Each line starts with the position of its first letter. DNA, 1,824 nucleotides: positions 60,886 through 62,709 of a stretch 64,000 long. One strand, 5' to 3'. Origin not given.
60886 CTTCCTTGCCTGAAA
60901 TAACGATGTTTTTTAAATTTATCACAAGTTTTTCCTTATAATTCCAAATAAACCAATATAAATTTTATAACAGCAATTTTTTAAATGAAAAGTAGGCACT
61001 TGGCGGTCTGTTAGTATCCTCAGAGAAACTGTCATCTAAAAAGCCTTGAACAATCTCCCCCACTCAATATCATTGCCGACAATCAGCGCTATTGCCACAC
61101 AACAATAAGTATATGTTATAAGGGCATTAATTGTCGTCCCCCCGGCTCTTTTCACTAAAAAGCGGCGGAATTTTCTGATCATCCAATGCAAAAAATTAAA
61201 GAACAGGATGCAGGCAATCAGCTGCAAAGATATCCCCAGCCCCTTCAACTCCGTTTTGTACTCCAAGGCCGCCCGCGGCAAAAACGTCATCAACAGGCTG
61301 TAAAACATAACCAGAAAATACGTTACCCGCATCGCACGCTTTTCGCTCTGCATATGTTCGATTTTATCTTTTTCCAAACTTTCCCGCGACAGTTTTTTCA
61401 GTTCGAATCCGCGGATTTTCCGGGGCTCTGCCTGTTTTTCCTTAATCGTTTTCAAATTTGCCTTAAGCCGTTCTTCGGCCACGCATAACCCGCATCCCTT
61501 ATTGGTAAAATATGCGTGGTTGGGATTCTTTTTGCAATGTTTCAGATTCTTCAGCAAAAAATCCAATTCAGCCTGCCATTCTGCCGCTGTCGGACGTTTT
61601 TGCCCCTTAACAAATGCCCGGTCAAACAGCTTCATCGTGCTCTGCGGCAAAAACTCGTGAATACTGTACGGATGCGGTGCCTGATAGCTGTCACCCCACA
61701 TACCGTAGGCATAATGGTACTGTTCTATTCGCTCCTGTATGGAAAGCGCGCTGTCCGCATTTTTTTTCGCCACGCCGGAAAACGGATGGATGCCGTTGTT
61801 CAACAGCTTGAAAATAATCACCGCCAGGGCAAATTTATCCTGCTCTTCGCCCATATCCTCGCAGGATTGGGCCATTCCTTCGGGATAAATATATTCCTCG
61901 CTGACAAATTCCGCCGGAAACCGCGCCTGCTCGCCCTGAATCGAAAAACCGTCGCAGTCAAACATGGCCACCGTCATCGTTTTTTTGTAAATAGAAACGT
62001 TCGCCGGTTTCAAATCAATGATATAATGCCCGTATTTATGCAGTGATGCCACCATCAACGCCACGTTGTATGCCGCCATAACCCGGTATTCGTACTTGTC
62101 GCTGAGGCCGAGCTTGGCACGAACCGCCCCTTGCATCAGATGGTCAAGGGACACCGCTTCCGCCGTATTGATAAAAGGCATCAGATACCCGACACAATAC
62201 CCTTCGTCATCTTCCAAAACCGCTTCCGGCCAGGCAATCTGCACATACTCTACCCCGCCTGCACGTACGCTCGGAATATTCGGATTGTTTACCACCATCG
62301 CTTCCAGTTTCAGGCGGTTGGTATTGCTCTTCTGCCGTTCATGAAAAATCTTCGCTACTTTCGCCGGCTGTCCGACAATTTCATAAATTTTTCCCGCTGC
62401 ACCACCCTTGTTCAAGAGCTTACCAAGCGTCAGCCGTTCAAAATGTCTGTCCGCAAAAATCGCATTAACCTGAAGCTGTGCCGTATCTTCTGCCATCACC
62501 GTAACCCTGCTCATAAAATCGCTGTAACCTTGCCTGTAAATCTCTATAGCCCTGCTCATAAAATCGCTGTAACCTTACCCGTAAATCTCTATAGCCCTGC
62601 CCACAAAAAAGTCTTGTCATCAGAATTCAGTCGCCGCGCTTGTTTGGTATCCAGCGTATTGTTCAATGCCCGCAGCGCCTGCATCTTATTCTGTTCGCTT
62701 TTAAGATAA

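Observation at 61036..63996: vWA / PP2C phosphatase / Ser-Thr kinase triad (TerY-P-like three-gene signalling module)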

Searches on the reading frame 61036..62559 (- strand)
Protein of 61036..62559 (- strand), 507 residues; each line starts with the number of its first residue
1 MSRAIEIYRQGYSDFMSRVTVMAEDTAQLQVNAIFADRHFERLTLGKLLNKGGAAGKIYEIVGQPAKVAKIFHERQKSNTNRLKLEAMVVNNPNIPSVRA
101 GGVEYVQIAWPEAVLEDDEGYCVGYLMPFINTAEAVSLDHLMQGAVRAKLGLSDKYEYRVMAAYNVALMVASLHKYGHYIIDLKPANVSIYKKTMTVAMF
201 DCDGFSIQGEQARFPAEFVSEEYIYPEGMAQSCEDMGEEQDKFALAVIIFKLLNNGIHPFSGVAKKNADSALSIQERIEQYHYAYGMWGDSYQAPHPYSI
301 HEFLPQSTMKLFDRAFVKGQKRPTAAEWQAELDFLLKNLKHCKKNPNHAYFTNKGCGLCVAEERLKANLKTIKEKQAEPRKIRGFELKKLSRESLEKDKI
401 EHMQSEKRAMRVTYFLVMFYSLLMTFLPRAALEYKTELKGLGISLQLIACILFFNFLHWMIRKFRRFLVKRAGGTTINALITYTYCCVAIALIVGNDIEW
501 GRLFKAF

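Call 5: search_protein_families(library=pfam, proteins=[window:61036-62559:-], max_evalue=0.01)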
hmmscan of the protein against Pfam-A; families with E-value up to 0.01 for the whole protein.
window:61036-62559:- (507 aa): 1 family
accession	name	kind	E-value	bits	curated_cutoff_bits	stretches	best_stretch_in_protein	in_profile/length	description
PF00069.31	Pkinase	-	2.7e-08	34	31.7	1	161-326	102-255/263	Protein kinase domain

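Call 6: search_protein_families(library=ncbifam, proteins=[window:61036-62559:-], max_evalue=0.01)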
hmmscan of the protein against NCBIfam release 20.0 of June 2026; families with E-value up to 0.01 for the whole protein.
window:61036-62559:- (507 aa): 2 families
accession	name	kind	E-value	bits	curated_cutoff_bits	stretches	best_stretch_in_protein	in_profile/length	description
NF038150.1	lanthi_synth_IV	equivalog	6.7e-05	21.4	650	1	139-265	281-401/851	class IV lanthionine synthetase LanL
NF038151.1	lanthi_synth_III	equivalog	0.00048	18.6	575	1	164-272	343-441/833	class III lanthionine synthetase LanKC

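Call 7: search_protein_families(library=padloc, proteins=[window:61036-62559:-], max_evalue=0.01)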
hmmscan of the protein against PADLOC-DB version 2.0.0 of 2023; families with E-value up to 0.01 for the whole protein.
window:61036-62559:- (507 aa): 3 families
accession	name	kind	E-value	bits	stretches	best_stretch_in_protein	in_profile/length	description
PDLC04047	PD-T4-6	-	8.2e-05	19.8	1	160-265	114-217/327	-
PDLC04053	PD-T4-6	-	0.00087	16.8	1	163-266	116-217/311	-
PDLC03921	MkoA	-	0.0023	13.6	1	154-258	584-678/1607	-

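Call 8: search_protein_families(library=phrogs, proteins=[window:61036-62559:-], max_evalue=0.01)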
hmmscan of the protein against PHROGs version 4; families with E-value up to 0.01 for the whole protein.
window:61036-62559:- (507 aa): 1 family
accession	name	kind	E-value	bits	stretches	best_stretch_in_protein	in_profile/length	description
phrog_37888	-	unknown function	3.3e-25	89.6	1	41-359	11-325/646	-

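Call 13: find_homologous_proteins(query=window:61036-62496:-, max_evalue=0.00001)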
Query window:61036-62496:- (486 aa): 904 proteins with E <= 0.00001 among 8000 candidates; the best 120 are listed.
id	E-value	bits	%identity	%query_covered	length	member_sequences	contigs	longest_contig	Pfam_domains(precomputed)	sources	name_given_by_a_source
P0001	0.0e+0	1110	100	100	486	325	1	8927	PF00069.32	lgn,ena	-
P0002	8.1e-297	1002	89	100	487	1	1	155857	PF00069.32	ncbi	-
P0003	1.2e-293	992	88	99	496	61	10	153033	PF00069.32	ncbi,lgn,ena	-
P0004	2.4e-288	975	86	100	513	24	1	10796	PF00069.32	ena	-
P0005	4.7e-288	974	86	99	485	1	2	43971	PF00069.32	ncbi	-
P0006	1.5e-286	969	85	99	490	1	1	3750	PF00069.32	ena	-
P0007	1.1e-285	966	84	100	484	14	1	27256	PF00069.32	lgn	-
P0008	1.0e-284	963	86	99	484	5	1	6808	PF00069.32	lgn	-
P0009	6.6e-284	960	85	99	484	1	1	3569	PF00069.32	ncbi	-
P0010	2.2e-282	955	84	100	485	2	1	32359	PF00069.32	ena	-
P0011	3.3e-282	954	86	99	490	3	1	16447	PF00069.32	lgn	-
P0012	3.6e-282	954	84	100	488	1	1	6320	PF00069.32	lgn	-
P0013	3.9e-281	951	86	98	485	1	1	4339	PF00069.32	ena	-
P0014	4.3e-279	944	83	100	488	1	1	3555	PF00069.32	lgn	-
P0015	9.4e-279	943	84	100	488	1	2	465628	PF00069.32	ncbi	-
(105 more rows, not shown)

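Call 26: search_dna_similar(query=window:61036-62496:-, collection=phages, mode=protein, max_rows=25)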
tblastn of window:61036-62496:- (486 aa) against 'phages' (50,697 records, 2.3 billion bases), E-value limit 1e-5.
Records with a match: 1; places in all: 1; records where one place covers at least 80% of the query: 1.
Best place of each record, by identity: <60% 1.
By first word of the organism name: Bacteriophage 1.
By host as written in the record: - 1.
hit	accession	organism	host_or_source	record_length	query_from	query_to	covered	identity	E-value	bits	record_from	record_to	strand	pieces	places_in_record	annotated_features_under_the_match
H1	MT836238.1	Bacteriophage sp.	human fecal samples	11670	3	477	98%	52.0%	9e-155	492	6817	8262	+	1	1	record has no annotation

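Call 28: find_related_loci(query=A1, collection=genome_contigs, flank=6000)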
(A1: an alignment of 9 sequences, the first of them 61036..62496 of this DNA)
Query A1 (486 aa) in genome_contigs; peptide patterns used: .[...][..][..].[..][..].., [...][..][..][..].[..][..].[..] (x = any residue, [..] = any of these).
378 stretches matched a pattern; 287 encode a relative of the query (tblastn E <= 1e-3); the best 80 are kept; 80 distinct loci.
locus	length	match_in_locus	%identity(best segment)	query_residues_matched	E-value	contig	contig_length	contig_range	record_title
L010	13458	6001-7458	99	1-486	0e+0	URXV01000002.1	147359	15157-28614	uncultured Rickettsiales bacterium isolate UMGS1453 genome assembly, contig: NODE_14_length_147359_cov_7.272722, whole g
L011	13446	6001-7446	88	5-486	0e+0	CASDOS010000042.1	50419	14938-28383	uncultured Alphaproteobacteria bacterium isolate SI.O27.metabat-bins.10 genome assembly, contig: SI.O27.metabat-bins.10.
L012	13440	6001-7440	88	7-486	0e+0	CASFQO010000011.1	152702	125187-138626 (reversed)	uncultured Alphaproteobacteria bacterium isolate SI.O44.metabat-bins.180 genome assembly, contig: SI.O44.metabat-bins.18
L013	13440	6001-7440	88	7-486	0e+0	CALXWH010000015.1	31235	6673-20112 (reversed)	MAG: uncultured Alphaproteobacteria bacterium isolate BRZ_CV__bin18 genome assembly, contig: BRZ_CV__NODE_1933_length_31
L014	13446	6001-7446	88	5-486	0e+0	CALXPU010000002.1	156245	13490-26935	MAG: uncultured Alphaproteobacteria bacterium isolate BRZ_KG__bin92 genome assembly, contig: BRZ_KG__NODE_74_length_1562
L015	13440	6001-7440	87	7-486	0e+0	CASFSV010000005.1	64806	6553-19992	uncultured Alphaproteobacteria bacterium isolate SI.O7.metabat-bins.100 genome assembly, contig: SI.O7.metabat-bins.100.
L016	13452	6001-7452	88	3-486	0e+0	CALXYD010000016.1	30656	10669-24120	MAG: uncultured Alphaproteobacteria bacterium isolate BRZ_KS__bin39 genome assembly, contig: BRZ_KS__NODE_2300_length_30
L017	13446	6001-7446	87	5-486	0e+0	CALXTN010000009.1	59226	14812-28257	MAG: uncultured Alphaproteobacteria bacterium isolate BRZ_QQ__bin90 genome assembly, contig: BRZ_QQ__NODE_503_length_592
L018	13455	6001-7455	86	2-486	0e+0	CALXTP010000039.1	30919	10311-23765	MAG: uncultured Alphaproteobacteria bacterium isolate E19__bin231 genome assembly, contig: E19__k127_10674221, whole gen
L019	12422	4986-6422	86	4-486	0e+0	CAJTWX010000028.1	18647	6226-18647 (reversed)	MAG TPA_asm: uncultured Alphaproteobacteria bacterium isolate MGBC117992 genome assembly, contig: MGBC117992.28, whole g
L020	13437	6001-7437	86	4-486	0e+0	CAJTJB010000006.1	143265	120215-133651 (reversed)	MAG TPA_asm: uncultured Alphaproteobacteria bacterium isolate MGBC103325 genome assembly, contig: MGBC103325.6, whole ge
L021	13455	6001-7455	84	2-486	0e+0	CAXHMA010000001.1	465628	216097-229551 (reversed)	MAG: uncultured Alphaproteobacteria bacterium isolate ena-SAMPLE-TAB-22-03-2024-10:43:23:852-115549 genome assembly, con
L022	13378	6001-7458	82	1-486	0e+0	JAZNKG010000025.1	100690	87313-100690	MAG: Alphaproteobacteria bacterium isolate T1900044677_TS20190143.MAGScoT_cleanbin_000004 SGB_1643_k141_4188641, whole g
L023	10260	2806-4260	82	2-486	0e+0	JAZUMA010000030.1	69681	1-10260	MAG: Alphaproteobacteria bacterium isolate T1900044899_TS20190365.MAGScoT_cleanbin_000002 SGB_3291_k141_127579, whole ge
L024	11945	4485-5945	82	2-486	0e+0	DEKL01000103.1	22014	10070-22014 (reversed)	MAG TPA_asm: Alphaproteobacteria bacterium UBA2723 UBA2723_contig_8087, whole genome shotgun sequence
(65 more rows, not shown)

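Call 55: predict_structure(alignment_id=A2)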
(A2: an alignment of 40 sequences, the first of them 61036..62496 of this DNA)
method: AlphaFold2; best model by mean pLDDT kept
length: 486 residues; sequences in the alignment: 40
mean_pLDDT: 82.5   pTM: 0.68
mean pLDDT of the five models: 82.5, 76.7, 72.4, 63.9, 55.0
residues with pLDDT >= 90: 142; 70-90: 279; 50-70: 50; < 50: 15
segments of 3 or more residues with pLDDT < 50: 1-5, 194-197, 484-486
pLDDT, mean of each block of 10 residues (from residue 1): 55 92 88 78 90 79 87 83 87 91 90 87 82 90 94 85 85 86 69 51 73 77 93 91 75 80 80 88 94 89 96 95 92 92 89 71 52 69 81 87 87 81 84 88 81 85 89 72 51
secondary structure, 60 per line:
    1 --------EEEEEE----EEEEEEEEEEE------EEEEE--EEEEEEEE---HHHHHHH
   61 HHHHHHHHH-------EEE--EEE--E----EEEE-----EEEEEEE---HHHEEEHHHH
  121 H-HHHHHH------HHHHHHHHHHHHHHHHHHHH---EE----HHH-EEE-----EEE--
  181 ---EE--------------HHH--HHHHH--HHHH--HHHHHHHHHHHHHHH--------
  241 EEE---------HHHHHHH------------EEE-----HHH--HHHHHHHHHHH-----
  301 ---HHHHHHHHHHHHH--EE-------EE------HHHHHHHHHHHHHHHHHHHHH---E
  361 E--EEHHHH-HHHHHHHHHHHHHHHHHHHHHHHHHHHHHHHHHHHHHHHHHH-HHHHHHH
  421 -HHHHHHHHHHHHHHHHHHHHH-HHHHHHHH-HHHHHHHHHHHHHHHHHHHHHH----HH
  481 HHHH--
elements in order: E9-14 E19-29 E36-40 E43-50 H54-69 E77-79 E82-84 E92-95 E101-107 E114-116 H117-121 H123-128 H135-154 E168-170 E176-178 H205-209 H212-215 H218-232 E241-243 H253-259 E272-274 H285-295 H304-316 H336-356 H366-369 H371-412 H414-420 H422-442 H444-451 H453-474 H479-484

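Call 60: fold_search(model_id=the predicted structure, library=pdb)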
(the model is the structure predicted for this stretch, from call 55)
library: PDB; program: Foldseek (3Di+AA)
matches with E <= 10: 1905; with E <= 0.001: 1852
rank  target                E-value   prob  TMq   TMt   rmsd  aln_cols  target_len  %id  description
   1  6b1u_C                3.8e-09  1.00  0.41  0.43   5.5       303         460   17  Structure of full-length human AMPK (a2b1g1) in complex with a small molecule activator SC4 (released 2018-04-25)
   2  5vib_A                7.2e-09  1.00  0.39  0.57   7.2       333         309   16  Crystal structure of Protein Kinase A in complex with the PKI peptide and Aminobenzothiazole based inhibitors (released 2018-01-31)
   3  4x3f_A                8.1e-09  1.00  0.37  0.58   6.3       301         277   17  Crystal structure of the intracellular domain of the M. tuberculosis Ser/Thr kinase PknA (released 2015-01-21)
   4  6i2p_A                1.1e-08  1.00  0.41  0.68   5.8       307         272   19  Crystal structure of the Mycobacterium tuberculosis PknB kinase domain (L33E mutant) in complex with its substrate Gar (released 2019-05-22)
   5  8xrr                  1.1e-08  1.00  0.39  0.60   6.1       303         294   14  A complex structure of PDGFRA with an inhibitor RH140 (released 2025-01-15)
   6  6u2h_D                1.3e-08  1.00  0.43  0.68   5.4       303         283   16  BRAF dimer bound to 14-3-3 (released 2019-08-28)
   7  3fhi_A                1.5e-08  1.00  0.37  0.50   9.5       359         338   16  Crystal structure of a complex between the catalytic and regulatory (RI{alpha}) subunits of PKA (released 2009-04-14)
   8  4x3f_C                1.6e-08  1.00  0.37  0.60   6.4       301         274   18  Crystal structure of the intracellular domain of the M. tuberculosis Ser/Thr kinase PknA (released 2015-01-21)
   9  6i2p_B                2.0e-08  1.00  0.40  0.67   5.9       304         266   19  Crystal structure of the Mycobacterium tuberculosis PknB kinase domain (L33E mutant) in complex with its substrate Gar (released 2019-05-22)
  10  5l2q_B                2.1e-08  1.00  0.41  0.66   6.1       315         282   17  Serine/threonine-protein kinase 40 (STK40) kinase homology domain (released 2017-02-01)
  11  7khk_A                2.1e-08  1.00  0.39  0.60   6.2       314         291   14  Crystal structure of KIT kinase domain with a small molecule inhibitor, PLX9486 (bezuclastinib) in the DFG-in state (released 2021-07-07)
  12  4d2t_D                2.2e-08  1.00  0.39  0.56   5.2       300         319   15  Structure of MELK in complex with inhibitors (released 2014-10-15)
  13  1ydr_E                2.2e-08  1.00  0.39  0.53   7.3       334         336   16  STRUCTURE OF CAMP-DEPENDENT PROTEIN KINASE, ALPHA-CATALYTIC SUBUNIT IN COMPLEX WITH H7 PROTEIN KINASE INHIBITOR 1-(5-I (released 1997-04-01)
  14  4x3f_B                2.4e-08  1.00  0.39  0.63   5.2       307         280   18  Crystal structure of the intracellular domain of the M. tuberculosis Ser/Thr kinase PknA (released 2015-01-21)
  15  2v7a_B                2.5e-08  1.00  0.38  0.63   6.0       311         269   13  Crystal structure of the T315I Abl mutant in complex with the inhibitor PHA-739358 (released 2007-09-18)
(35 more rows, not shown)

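Call 73: search_solved_structures(query=window:61036-62496:-, max_evalue=0.01)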
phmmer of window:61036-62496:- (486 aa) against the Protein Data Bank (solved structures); distinct sequences matched with E-value up to 0.01: 0.

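Call 78: search_protein_families(library=pfam, proteins=[L010:12-2396:+, L010:2714-3244:+, L010:3479-4120:-, L010:2393-3379:-], max_evalue=0.01)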
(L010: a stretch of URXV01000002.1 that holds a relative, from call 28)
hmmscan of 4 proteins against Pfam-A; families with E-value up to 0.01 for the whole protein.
L010:12-2396:+ (794 aa): 2 families
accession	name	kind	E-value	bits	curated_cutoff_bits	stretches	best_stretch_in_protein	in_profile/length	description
PF03797.25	Autotransporter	-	4.6e-31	108.9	26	1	535-773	2-254/255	Autotransporter beta-domain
PF02415.23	Chlam_PMP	-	1.7e-11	43.5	20.6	0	206-225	3-18/19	Chlamydia polymorphic membrane protein (Chlamydia_PMP) repeat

L010:2714-3244:+ (176 aa): 0 families

L010:3479-4120:- (213 aa): 4 families
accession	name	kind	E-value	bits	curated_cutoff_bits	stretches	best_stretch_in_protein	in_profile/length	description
PF00578.27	AhpC-TSA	-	1.1e-11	45.2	26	1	36-149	5-120/124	AhpC/TSA family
PF13905.12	Thioredoxin_8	-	2.4e-10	41.1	27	1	56-149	1-93/94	Thioredoxin-like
PF08534.16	Redoxin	-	5e-10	39.8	26.6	1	36-164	6-143/148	Redoxin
PF13098.12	Thioredoxin_2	-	3.9e-05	24.4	27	1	58-158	7-95/104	Thioredoxin-like domain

L010:2393-3379:- (328 aa): 0 families

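Call 86: search_protein_representatives(protein=window:61036-62496:-)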
Query: 486 residues. Proteins with E-value up to 0.001 (for the whole library): 6993; up to 1e-10: 5375; up to 1e-30: 726. The best 150 are listed.
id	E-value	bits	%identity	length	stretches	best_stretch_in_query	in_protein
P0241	5.8e-170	582.5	58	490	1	10-478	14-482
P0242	1.7e-117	409.5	56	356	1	15-358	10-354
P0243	4.1e-94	332.4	68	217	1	10-218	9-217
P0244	1.7e-84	300.7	43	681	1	12-363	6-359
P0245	1.8e-84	300.7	67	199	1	288-486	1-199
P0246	4.6e-84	299.3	47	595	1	20-343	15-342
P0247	7.6e-83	295.3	44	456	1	16-350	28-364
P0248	6.4e-81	288.9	44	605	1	12-347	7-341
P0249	8.5e-81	288.5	42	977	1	17-352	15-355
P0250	1.9e-80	287.4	44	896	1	25-347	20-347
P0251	5.9e-79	282.4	45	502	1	32-349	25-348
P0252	1.2e-78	281.5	44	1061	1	11-356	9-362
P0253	1.9e-78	280.8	45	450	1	25-342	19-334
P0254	4.3e-78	279.6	41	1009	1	10-340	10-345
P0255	6.7e-78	279.0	45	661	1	22-352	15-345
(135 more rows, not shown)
